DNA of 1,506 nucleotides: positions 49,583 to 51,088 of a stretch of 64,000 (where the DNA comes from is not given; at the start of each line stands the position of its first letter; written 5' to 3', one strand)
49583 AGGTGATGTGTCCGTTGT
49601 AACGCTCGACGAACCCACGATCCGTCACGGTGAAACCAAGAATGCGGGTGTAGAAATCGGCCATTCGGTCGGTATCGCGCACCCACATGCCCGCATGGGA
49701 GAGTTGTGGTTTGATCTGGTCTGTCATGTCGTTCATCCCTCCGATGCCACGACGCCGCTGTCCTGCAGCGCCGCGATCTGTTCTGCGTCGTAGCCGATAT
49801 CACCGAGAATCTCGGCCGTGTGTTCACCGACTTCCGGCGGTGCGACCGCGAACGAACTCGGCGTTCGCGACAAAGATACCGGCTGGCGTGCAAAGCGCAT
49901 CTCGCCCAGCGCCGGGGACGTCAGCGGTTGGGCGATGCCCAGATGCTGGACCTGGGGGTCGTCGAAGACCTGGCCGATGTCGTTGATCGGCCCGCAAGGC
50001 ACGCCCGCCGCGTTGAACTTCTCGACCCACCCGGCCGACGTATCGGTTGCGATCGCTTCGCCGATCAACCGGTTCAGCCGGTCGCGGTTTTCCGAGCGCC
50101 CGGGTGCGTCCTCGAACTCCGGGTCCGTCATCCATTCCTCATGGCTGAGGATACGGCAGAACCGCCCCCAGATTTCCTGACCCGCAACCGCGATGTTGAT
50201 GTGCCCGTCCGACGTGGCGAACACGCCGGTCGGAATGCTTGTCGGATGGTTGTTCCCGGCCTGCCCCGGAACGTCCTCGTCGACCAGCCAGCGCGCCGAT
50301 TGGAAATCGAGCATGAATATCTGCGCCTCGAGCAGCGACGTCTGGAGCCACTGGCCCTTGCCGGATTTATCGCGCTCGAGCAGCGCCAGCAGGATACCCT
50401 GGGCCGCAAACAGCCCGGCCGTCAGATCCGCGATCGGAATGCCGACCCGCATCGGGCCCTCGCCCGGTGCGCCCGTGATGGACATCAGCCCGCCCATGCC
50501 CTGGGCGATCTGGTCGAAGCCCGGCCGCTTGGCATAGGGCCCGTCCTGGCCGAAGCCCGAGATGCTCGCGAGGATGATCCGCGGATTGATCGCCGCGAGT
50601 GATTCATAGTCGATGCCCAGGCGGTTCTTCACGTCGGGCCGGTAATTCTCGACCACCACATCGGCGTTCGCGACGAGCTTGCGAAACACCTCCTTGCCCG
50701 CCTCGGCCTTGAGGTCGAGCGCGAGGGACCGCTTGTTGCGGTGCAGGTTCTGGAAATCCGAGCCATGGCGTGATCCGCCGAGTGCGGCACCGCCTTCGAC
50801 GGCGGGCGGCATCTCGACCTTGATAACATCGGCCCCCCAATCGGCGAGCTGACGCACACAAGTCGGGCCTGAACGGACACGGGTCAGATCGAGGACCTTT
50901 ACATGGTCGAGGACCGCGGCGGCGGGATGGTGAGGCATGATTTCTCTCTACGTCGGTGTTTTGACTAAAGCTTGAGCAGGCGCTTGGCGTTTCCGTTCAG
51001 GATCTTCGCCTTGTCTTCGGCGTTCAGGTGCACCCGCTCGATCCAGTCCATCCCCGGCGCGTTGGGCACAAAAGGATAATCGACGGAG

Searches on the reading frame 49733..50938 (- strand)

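Call 47: search_protein_families(library=pfam, proteins=[window:49733-50938:-], max_evalue=0.001)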
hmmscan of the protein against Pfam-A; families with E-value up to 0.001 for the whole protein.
window:49733-50938:- (401 aa): 1 family
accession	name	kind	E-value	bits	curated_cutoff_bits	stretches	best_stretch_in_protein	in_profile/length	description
PF02515.22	CoA_transf_3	-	2e-122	409.3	23.3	1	10-374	1-366/366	CoA-transferase family III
